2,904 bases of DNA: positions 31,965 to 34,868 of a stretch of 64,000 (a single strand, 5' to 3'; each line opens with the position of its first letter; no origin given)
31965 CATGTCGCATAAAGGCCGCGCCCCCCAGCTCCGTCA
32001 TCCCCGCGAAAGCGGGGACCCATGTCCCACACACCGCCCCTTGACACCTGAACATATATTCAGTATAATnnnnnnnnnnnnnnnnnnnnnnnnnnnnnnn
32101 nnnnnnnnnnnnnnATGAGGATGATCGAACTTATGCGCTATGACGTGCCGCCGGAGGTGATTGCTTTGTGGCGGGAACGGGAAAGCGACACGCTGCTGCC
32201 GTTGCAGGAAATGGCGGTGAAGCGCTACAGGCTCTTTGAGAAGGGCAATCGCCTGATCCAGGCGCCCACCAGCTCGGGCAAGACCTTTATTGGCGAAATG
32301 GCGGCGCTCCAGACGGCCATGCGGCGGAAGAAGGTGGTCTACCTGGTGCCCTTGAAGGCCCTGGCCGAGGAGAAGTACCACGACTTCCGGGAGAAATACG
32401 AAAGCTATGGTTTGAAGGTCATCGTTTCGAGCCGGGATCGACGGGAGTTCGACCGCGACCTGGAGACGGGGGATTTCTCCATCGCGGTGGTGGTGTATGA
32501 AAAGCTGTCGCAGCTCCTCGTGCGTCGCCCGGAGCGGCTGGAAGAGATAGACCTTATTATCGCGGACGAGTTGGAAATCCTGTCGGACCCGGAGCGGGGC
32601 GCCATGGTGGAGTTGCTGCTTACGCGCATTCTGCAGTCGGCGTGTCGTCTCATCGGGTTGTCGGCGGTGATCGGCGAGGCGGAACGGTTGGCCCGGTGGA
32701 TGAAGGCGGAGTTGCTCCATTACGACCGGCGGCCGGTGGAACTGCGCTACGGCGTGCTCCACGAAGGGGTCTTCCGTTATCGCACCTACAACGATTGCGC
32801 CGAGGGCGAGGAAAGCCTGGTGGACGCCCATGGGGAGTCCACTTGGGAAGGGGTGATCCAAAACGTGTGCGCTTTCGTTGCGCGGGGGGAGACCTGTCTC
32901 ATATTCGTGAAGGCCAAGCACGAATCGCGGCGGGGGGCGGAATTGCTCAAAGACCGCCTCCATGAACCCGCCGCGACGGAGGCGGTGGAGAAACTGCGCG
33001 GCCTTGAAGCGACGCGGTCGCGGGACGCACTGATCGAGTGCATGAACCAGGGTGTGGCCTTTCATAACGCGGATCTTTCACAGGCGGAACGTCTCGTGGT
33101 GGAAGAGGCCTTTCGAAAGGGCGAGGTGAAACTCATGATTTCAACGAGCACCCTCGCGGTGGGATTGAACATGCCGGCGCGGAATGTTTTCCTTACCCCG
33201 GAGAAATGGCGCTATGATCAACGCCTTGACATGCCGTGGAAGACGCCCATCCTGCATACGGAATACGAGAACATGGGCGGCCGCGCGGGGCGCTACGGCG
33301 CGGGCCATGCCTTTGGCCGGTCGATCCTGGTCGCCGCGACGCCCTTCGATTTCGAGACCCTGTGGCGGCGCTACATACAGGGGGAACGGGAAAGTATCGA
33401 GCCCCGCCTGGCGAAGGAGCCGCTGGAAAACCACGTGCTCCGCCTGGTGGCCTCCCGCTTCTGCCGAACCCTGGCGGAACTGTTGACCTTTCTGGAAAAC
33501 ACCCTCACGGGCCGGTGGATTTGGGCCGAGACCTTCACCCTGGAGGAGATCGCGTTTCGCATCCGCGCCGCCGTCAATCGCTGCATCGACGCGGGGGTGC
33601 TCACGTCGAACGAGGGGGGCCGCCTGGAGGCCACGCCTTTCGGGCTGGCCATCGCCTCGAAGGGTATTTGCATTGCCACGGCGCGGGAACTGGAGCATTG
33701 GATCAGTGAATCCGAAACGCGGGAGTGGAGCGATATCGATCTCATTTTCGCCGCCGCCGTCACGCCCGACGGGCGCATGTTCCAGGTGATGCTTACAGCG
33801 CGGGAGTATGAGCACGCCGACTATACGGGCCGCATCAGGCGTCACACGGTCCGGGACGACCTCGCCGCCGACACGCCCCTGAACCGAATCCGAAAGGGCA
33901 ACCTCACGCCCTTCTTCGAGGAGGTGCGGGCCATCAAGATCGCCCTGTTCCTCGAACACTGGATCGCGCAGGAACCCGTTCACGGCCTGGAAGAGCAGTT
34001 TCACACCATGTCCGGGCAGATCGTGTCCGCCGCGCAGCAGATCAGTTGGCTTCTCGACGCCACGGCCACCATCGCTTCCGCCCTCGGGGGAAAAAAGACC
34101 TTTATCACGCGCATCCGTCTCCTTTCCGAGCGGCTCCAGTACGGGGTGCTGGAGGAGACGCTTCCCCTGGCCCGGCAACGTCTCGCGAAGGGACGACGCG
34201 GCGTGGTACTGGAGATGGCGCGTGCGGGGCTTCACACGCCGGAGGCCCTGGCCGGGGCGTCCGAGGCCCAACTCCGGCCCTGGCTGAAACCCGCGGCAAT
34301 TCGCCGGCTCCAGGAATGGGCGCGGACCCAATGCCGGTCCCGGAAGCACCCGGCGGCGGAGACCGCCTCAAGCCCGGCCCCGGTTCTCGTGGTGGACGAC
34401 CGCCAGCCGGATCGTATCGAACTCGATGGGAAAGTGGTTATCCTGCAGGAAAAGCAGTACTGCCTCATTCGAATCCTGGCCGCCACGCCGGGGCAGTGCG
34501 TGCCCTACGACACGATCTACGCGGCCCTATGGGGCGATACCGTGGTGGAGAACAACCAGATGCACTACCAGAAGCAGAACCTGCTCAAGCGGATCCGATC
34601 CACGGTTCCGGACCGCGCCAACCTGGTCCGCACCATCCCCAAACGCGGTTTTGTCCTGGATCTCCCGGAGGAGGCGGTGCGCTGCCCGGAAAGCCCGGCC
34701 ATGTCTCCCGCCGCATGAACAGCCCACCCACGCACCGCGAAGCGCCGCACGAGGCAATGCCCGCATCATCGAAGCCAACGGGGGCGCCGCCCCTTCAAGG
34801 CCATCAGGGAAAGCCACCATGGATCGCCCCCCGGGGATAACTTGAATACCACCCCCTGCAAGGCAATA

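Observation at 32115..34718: Ski2/Hel308-like DExH helicase carrying a C-terminal OmpR/CadC-type winged-helix DNA-binding domain, embedded in a glycosyltransferase cluster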

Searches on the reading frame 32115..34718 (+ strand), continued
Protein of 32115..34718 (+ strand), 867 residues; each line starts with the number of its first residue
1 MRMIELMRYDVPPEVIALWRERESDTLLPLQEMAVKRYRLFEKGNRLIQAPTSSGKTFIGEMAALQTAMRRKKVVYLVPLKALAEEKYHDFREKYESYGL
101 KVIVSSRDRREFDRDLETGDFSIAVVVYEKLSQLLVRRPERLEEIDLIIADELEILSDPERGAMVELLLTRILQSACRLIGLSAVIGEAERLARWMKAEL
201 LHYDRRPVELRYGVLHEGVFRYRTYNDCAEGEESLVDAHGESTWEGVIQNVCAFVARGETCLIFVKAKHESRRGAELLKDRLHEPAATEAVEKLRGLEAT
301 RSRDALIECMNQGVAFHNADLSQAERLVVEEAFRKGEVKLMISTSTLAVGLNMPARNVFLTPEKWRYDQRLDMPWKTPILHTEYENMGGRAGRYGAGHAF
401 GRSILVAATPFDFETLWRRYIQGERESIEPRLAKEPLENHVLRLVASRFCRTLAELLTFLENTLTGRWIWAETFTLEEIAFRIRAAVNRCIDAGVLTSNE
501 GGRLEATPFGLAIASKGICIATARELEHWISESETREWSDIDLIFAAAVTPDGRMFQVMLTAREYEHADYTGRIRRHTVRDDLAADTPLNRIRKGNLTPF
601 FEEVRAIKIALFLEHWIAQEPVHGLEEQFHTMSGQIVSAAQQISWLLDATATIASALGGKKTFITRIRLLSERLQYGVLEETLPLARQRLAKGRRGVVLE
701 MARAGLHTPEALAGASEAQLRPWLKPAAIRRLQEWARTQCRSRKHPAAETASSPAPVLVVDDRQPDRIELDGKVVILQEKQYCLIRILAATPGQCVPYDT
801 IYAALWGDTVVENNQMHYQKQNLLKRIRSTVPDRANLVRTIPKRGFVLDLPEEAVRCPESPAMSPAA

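Call 75: search_solved_structures(query=window:32115-34715:+, max_evalue=0.00001)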
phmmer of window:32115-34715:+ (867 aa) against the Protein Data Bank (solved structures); distinct sequences matched with E-value up to 0.00001: 57.
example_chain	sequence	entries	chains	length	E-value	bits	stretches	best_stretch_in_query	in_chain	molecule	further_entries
2zj2_A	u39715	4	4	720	7.4e-75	255.8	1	14-709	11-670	Putative ski2-type helicase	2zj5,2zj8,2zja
2p6r_A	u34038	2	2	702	5.6e-63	216.5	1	10-706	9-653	afUHEL308 HELICASE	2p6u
9b15_A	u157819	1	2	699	8.2e-62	212.7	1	10-706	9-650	ATP-dependent DNA helicase Hel308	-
2va8_A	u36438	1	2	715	2e-60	208.1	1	10-688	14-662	SKI2-TYPE HELICASE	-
7zpq_CA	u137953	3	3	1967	1.4e-39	139.2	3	72-408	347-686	SLH1 isoform 1 | RQC trigger complex helicase SLH1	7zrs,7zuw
6qv3_A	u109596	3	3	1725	4.5e-38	134.2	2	39-406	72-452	Pre-mRNA splicing helicase-like protein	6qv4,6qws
5m59_A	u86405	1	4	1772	4.9e-38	134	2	39-406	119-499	Pre-mRNA splicing helicase-like protein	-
8alz_B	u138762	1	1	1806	1.5e-36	129.1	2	44-396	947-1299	Activating signal cointegrator 1 complex subunit 3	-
5a9f_A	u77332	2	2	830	7.8e-35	123.4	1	39-408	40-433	DNA POLYMERASE THETA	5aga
9c5q_C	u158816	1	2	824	8.1e-35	123.4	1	39-408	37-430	DNA polymerase theta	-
6qdv_B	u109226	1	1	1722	9.3e-35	123.2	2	35-364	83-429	U5 small nuclear ribonucleoprotein 200 kDa helicase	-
4f91_B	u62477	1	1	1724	9.3e-35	123.2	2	35-364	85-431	U5 small nuclear ribonucleoprotein 200 kDa helicase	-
4f92_B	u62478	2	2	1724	9.3e-35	123.2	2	35-364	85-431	U5 small nuclear ribonucleoprotein 200 kDa helicase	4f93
5urj_A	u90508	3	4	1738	9.6e-35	123.1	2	35-364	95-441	U5 small nuclear ribonucleoprotein 200 kDa helicase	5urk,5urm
4kit_B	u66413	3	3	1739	9.6e-35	123.1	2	35-364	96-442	U5 small nuclear ribonucleoprotein 200 kDa helicase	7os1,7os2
8vx9_B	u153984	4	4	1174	3.4e-15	58.5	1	22-198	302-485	HamB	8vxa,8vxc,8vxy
5v9x_A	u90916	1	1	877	3.1e-07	32.2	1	40-360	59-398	ATP-dependent DNA helicase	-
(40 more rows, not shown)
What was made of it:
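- phmmer against PDB sequences gives Hjm 7e-75 and Hel308 6e-63 (call 75). The HamB structure 8vx9 matches at 3e-15 (call 75). Similarity to Hel308 is far higher (call 75).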

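Call 79: search_protein_families(library=pfam, proteins=[L036:4894-7566:+, L054:4308-7076:+, L057:3877-6654:+, L058:2619-5456:+, L053:5001-7718:+, L042:2017-4767:+, L074:5001-7667:+, L071:5001-7748:+, L067:3290-6085:+, L032:5001-7217:+], max_evalue=0.1)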
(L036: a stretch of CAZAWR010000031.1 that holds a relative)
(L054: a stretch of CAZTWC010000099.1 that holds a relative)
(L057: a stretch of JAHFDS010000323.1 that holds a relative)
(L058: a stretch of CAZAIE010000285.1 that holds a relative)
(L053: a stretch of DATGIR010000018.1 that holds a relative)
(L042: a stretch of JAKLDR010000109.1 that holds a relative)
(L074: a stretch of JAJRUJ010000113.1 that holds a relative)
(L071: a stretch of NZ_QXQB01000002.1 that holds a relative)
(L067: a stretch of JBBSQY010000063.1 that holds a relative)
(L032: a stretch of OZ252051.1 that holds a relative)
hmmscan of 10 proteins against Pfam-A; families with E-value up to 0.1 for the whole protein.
L036:4894-7566:+ (891 aa): 5 families
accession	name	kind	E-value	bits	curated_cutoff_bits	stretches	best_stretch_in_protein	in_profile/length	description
PF00270.35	DEAD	-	1.1e-22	81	26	1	29-189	2-161/167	DEAD/DEAH box helicase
PF21280.2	Helicase_dom4_arc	-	4.6e-14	52.8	27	1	599-675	46-122/125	Archaeal helicase, domain 4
PF00271.37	Helicase_C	-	1.2e-10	42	23.5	1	305-397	31-110/110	Helicase conserved C-terminal domain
PF22527.2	DEXQc_Suv3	-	5e-06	26.6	27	1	50-166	20-115/154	DEXQ-box helicase domain of Suv3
PF04851.21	ResIII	-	1.3e-05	25.6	22.5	1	27-158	4-139/164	Type III restriction enzyme, res subunit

L054:4308-7076:+ (923 aa): 6 families
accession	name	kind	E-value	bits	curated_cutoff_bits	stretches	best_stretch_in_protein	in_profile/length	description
PF00270.35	DEAD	-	7.7e-25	88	26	1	19-178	2-161/167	DEAD/DEAH box helicase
PF21280.2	Helicase_dom4_arc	-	3.2e-09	37.1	27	1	535-670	3-125/125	Archaeal helicase, domain 4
PF00271.37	Helicase_C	-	1.3e-07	32.3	23.5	1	295-386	31-109/110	Helicase conserved C-terminal domain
PF22527.2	DEXQc_Suv3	-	9.1e-06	25.7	27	1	38-153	18-113/154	DEXQ-box helicase domain of Suv3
PF04851.21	ResIII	-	2.7e-05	24.6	22.5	1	19-176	6-161/164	Type III restriction enzyme, res subunit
PF14520.12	HHH_5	-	0.0035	18.2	27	1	680-717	3-40/57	Helix-hairpin-helix domain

L057:3877-6654:+ (926 aa): 8 families
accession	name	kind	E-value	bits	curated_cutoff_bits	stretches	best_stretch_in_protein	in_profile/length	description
PF00270.35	DEAD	-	1.6e-24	87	26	1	27-186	1-161/167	DEAD/DEAH box helicase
PF00271.37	Helicase_C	-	3.2e-09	37.4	23.5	1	309-394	39-110/110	Helicase conserved C-terminal domain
PF21280.2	Helicase_dom4_arc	-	2.2e-07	31.2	27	1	542-674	2-125/125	Archaeal helicase, domain 4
PF04851.21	ResIII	-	0.00026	21.4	22.5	1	26-155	4-139/164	Type III restriction enzyme, res subunit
PF22527.2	DEXQc_Suv3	-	0.00055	19.9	27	1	43-164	15-116/154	DEXQ-box helicase domain of Suv3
PF01637.24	ATPase_2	-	0.052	13.8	33.2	1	45-158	24-126/225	ATPase domain predominantly from Archaea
PF14520.12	HHH_5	-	0.057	14.4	27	1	685-720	5-40/57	Helix-hairpin-helix domain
PF03237.21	Terminase_6N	-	0.058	13.5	22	0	47-94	3-52/215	Terminase large subunit, T4likevirus-type, N-terminal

L058:2619-5456:+ (946 aa): 8 families
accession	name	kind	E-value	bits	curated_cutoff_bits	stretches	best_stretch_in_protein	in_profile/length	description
PF00270.35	DEAD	-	4.3e-22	79.1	26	1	31-189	4-161/167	DEAD/DEAH box helicase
PF00271.37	Helicase_C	-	3.2e-11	43.9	23.5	1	307-398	31-109/110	Helicase conserved C-terminal domain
PF21280.2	Helicase_dom4_arc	-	1e-09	38.8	27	1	572-678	26-125/125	Archaeal helicase, domain 4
PF04851.21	ResIII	-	4.2e-05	24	22.5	1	43-187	23-161/164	Type III restriction enzyme, res subunit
PF07517.20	SecA_DEAD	-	0.0001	22.1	24.6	1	47-110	94-157/290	SecA DEAD-like domain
PF22527.2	DEXQc_Suv3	-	0.00014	21.9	27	1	49-165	19-114/154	DEXQ-box helicase domain of Suv3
PF14520.12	HHH_5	-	0.013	16.4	27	1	689-725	5-43/57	Helix-hairpin-helix domain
PF13401.12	AAA_22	-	0.014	16.2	27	0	43-168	5-104/130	AAA domain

L053:5001-7718:+ (906 aa): 6 families
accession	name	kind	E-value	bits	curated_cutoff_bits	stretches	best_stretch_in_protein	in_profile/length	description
PF00270.35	DEAD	-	6.8e-25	88.2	26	1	29-189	2-161/167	DEAD/DEAH box helicase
PF21280.2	Helicase_dom4_arc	-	1.2e-12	48.3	27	1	601-679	47-125/125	Archaeal helicase, domain 4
PF00271.37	Helicase_C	-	9.3e-11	42.4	23.5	1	307-396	32-109/110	Helicase conserved C-terminal domain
PF04851.21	ResIII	-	2.2e-06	28.1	22.5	1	45-186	25-160/164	Type III restriction enzyme, res subunit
PF22527.2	DEXQc_Suv3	-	0.00012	22.1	27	1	50-164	20-113/154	DEXQ-box helicase domain of Suv3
PF24391.1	HD-CE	-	0.008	16.3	27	1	580-727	70-201/263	HD-CE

L042:2017-4767:+ (917 aa): 7 families
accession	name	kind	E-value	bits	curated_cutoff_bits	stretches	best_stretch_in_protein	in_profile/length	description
PF00270.35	DEAD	-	1.1e-25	90.7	26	1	29-189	2-161/167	DEAD/DEAH box helicase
PF00271.37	Helicase_C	-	4.2e-10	40.3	23.5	1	300-397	34-110/110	Helicase conserved C-terminal domain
PF21280.2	Helicase_dom4_arc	-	3.6e-08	33.8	27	1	604-679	51-125/125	Archaeal helicase, domain 4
PF22527.2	DEXQc_Suv3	-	5.3e-08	33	27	1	35-165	5-114/154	DEXQ-box helicase domain of Suv3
PF04851.21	ResIII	-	2.1e-06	28.2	22.5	1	26-159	3-140/164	Type III restriction enzyme, res subunit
PF08148.17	DSHCT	-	0.053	13.8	22.7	0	612-681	102-170/172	DSHCT (NUC185) domain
PF00237.24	Ribosomal_L22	-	0.084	13.5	28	0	274-319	9-53/104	Ribosomal protein L22p/L17e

L074:5001-7667:+ (889 aa): 4 families
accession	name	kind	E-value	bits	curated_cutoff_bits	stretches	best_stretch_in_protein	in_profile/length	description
PF00270.35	DEAD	-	1.4e-17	64.4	26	1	50-193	14-158/167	DEAD/DEAH box helicase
PF04851.21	ResIII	-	4.6e-08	33.6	22.5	1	29-166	6-140/164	Type III restriction enzyme, res subunit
PF00271.37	Helicase_C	-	7.7e-07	29.8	23.5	1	322-403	42-110/110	Helicase conserved C-terminal domain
PF22527.2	DEXQc_Suv3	-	0.00021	21.3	27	1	54-175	17-117/154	DEXQ-box helicase domain of Suv3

L071:5001-7748:+ (916 aa): 9 families
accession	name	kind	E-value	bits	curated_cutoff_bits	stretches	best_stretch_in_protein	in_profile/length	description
PF00270.35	DEAD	-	4.2e-25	88.9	26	1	29-187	2-160/167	DEAD/DEAH box helicase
PF04851.21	ResIII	-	6.2e-12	46.2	22.5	1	27-186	4-161/164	Type III restriction enzyme, res subunit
PF00271.37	Helicase_C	-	2.8e-09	37.7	23.5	1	308-390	40-110/110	Helicase conserved C-terminal domain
PF22527.2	DEXQc_Suv3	-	3.2e-07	30.5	27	1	46-163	17-113/154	DEXQ-box helicase domain of Suv3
PF13245.12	AAA_19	-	0.0011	19.5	25.1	1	31-156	1-103/134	AAA domain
PF06866.16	DUF1256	-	0.017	15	27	1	157-214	67-118/164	Protein of unknown function (DUF1256)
PF21280.2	Helicase_dom4_arc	-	0.04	14.2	27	0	600-666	55-120/125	Archaeal helicase, domain 4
PF01637.24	ATPase_2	-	0.054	13.7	33.2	0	33-169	9-137/225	ATPase domain predominantly from Archaea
PF03266.21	NTPase_1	-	0.072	13.4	23.9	0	111-155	65-107/168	NTPase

L067:3290-6085:+ (932 aa): 7 families
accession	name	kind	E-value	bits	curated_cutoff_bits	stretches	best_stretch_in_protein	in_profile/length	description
PF00270.35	DEAD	-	1.9e-22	80.2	26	1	35-184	11-161/167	DEAD/DEAH box helicase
PF00271.37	Helicase_C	-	1.2e-07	32.4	23.5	1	319-410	34-110/110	Helicase conserved C-terminal domain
PF22527.2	DEXQc_Suv3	-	2.6e-05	24.3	27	1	42-159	17-113/154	DEXQ-box helicase domain of Suv3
PF21280.2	Helicase_dom4_arc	-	3.3e-05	24.2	27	1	618-690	54-125/125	Archaeal helicase, domain 4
PF00486.34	Trans_reg_C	-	0.0047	17.4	26.2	1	821-882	1-63/77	Transcriptional regulatory protein, C terminal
PF20470.4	HTH_61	-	0.022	15.6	24.3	1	448-509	32-91/92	Helix-turn-helix domain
PF04851.21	ResIII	-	0.022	15.1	22.5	1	39-127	24-111/164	Type III restriction enzyme, res subunit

L032:5001-7217:+ (739 aa): 10 families
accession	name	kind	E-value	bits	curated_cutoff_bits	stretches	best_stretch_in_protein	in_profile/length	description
PF00270.35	DEAD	-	8.4e-23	81.4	26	1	28-188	2-161/167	DEAD/DEAH box helicase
PF00271.37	Helicase_C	-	5e-10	40.1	23.5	1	305-396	32-110/110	Helicase conserved C-terminal domain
PF21280.2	Helicase_dom4_arc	-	1.7e-08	34.8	27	1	583-679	25-123/125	Archaeal helicase, domain 4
PF22527.2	DEXQc_Suv3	-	4.9e-08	33.1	27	1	49-164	20-114/154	DEXQ-box helicase domain of Suv3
PF04851.21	ResIII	-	7.5e-06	26.4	22.5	1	30-186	8-161/164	Type III restriction enzyme, res subunit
PF01637.24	ATPase_2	-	0.0071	16.6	33.2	1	46-160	24-127/225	ATPase domain predominantly from Archaea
PF07517.20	SecA_DEAD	-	0.024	14.3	24.6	1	50-110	98-158/290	SecA DEAD-like domain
PF20470.4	HTH_61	-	0.059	14.2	24.3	0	435-502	34-91/92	Helix-turn-helix domain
PF00189.25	Ribosomal_S3_C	-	0.075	14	34.1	0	53-103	35-83/83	Ribosomal protein S3, C-terminal domain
PF19121.6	DUF5805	-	0.098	13.5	28.5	0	430-459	6-35/67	Family of unknown function (DUF5805)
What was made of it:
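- The Myxococcota proteins in recA/lexA operons have a C-terminal extension that does not match Trans_reg_C (call 79).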

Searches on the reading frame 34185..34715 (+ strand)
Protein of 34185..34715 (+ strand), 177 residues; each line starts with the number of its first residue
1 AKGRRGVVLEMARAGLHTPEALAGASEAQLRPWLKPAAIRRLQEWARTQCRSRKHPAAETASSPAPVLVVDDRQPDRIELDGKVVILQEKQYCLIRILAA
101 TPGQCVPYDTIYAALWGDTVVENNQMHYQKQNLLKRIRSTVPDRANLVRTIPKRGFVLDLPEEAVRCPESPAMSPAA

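Call 26: search_protein_representatives(protein=window:34185-34715:+)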
Query: 177 residues. Proteins with E-value up to 0.001 (for the whole library): 471; up to 1e-10: 82; up to 1e-30: 15. The best 150 are listed.
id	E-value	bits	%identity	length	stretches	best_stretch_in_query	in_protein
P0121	7.4e-43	162.5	50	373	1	5-176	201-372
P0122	7.8e-42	159.1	47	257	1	4-165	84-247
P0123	2.0e-41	157.8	52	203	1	6-165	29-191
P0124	6.0e-41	156.3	51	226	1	11-164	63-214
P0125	1.9e-40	154.6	46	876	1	6-165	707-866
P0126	8.1e-39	149.3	46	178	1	5-174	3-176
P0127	1.4e-38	148.5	50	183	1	10-161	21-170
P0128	9.7e-37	142.6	46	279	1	5-168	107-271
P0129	4.0e-36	140.5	53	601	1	5-165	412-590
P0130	6.0e-36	140.0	63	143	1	60-166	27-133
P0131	1.1e-35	139.1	52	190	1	32-166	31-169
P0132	5.6e-35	136.8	58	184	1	57-167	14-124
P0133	6.3e-33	130.1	60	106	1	70-167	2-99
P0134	6.5e-33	130.1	44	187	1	7-162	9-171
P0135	1.6e-32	128.8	56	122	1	58-167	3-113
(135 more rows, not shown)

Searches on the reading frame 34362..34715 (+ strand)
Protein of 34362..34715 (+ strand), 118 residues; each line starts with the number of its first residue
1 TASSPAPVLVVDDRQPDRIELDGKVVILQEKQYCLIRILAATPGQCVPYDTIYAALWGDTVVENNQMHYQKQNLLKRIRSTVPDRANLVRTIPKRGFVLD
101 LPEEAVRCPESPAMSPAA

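Call 51: predict_structure(alignment_id=A4)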
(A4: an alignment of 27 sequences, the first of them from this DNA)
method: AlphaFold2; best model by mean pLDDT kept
length: 118 residues; sequences in the alignment: 27
mean_pLDDT: 81.8   pTM: 0.73
mean pLDDT of the five models: 81.8, 81.5, 80.7, 78.9, 78.0
residues with pLDDT >= 90: 28; 70-90: 74; 50-70: 6; < 50: 10
segments of 3 or more residues with pLDDT < 50: 111-118
pLDDT, mean of each block of 10 residues (from residue 1): 68 87 89 90 89 83 80 90 87 90 81 41
secondary structure, 60 per line:
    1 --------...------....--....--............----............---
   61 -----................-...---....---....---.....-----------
elements in order: E9-11 E18-21 E24-27 H30-41 E46-48 H49-57 H66-81 E89-92 E96-99

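Call 57: fold_search(model_id=the predicted structure, library=pdb)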
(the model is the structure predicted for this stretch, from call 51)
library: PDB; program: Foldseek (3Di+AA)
matches with E <= 10: 262; with E <= 0.001: 55
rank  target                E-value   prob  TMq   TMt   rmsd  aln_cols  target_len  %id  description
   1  6iju                  4.1e-06  1.00  0.64  0.76   2.9        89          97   21  The DNA binding domain of a response regulator ArlR from Staphylococcus aureus (released 2019-10-16)
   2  4b09_A                9.7e-06  1.00  0.69  0.40   3.1       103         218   19  Structure of unphosphorylated BaeR dimer (released 2013-07-10)
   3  6is4                  1.0e-05  1.00  0.64  0.74   2.9        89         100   21  Crystal Structure of Staphylococcus aureus response regulator ArlR DNA binding domain (released 2019-10-30)
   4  6kyx                  1.0e-05  1.00  0.64  0.74   2.9        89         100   21  Crystal Structure of Staphylococcus aureus response regulator ArlR DNA binding domain with His tag cleaved (released 2020-09-23)
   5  5ju7                  2.0e-05  1.00  0.66  0.72   3.6       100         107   23  DNA BINDING DOMAIN OF E.COLI CADC (released 2017-04-26)
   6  9dlu_MODEL_1_A        4.1e-05  1.00  0.61  0.68   1.8        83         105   22  Solution structure of Staphylococcus aureus response regulator ArlR DNA-binding domain (released 2025-09-17)
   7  9dvt_S                6.0e-05  1.00  0.69  0.37   4.1       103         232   18  Cryo-EM structure of RpaA bound to PkaiBC DNA and the CTD of the alpha subunit of RNAP from the cyanobacterium Synecho (released 2025-10-15)
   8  4b09_B                6.4e-05  1.00  0.65  0.38   3.3       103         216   20  Structure of unphosphorylated BaeR dimer (released 2013-07-10)
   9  1gxp_E                7.3e-05  1.00  0.58  0.66   2.4        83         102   18  PhoB effector domain in complex with pho box DNA. (released 2002-04-29)
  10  1ys6_A                8.9e-05  1.00  0.66  0.37   6.4       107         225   21  Crystal structure of the response regulatory protein PrrA from Mycobacterium Tuberculosis (released 2006-02-07)
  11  4nhj_A                8.9e-05  1.00  0.53  0.60   2.9        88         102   20  Crystal structure of Klebsiella pneumoniae RstA DNA-binding domain in complex with RstA box (released 2014-07-16)
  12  8hml_B                9.5e-05  1.00  0.67  0.81   2.5       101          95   19  Co-crystal structure of the C terminal DNA binding domain of Saccharopolyspora erythraea GlnR in complex with its cons (released 2023-06-07)
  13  5dcm_A                1.0e-04  1.00  0.60  0.71   2.7        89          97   25  Structure of a lantibiotic response regulator: C-terminal domain of the nisin resistance regulator NsrR (released 2016-07-06)
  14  2d1v                  1.1e-04  1.00  0.62  0.70   2.7        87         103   21  Crystal structure of DNA-binding domain of Bacillus subtilis YycF (released 2006-09-12)
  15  8hig_A                1.2e-04  1.00  0.66  0.78   2.7       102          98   18  Co-crystal structure of C-terminal DNA binding domain of Saccharopolyspora erythraea GlnR in complex with its cognate  (released 2023-11-22)
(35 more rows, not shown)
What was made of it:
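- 34383..34694 (+): OmpR/PhoB-type winged helix (aa 757-860): beta-sheet 758-776, alpha1 779-790, alpha2 798-806, recognition helix 815-830, wing 838-848. The top Foldseek hits are the ArlR, BaeR, CadC, RpaA, PhoB, RstA and GlnR DNA-binding domains (call 57).
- On OmpR/PhoB-type winged helix (Pfam Trans_reg_C): The 50 best PDB matches are all OmpR/PhoB/CadC/ToxR-type DNA-binding domains (call 57).
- Closest known: OmpR/PhoB-family effector domains. Same: Foldseek gives E 4e-6 to 1e-3 and TM (target) 0.66-0.81 (call 57).
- Checked: The top 50 Foldseek PDB hits of the isolated domain are all OmpR/PhoB/CadC/ToxR-type DNA-binding domains (call 57).
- The wHTH fold is confirmed (calls 51, 57). The C-terminal domain is a canonical OmpR/PhoB effector domain, and every structural relative is a sequence-specific regulator (call 57).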
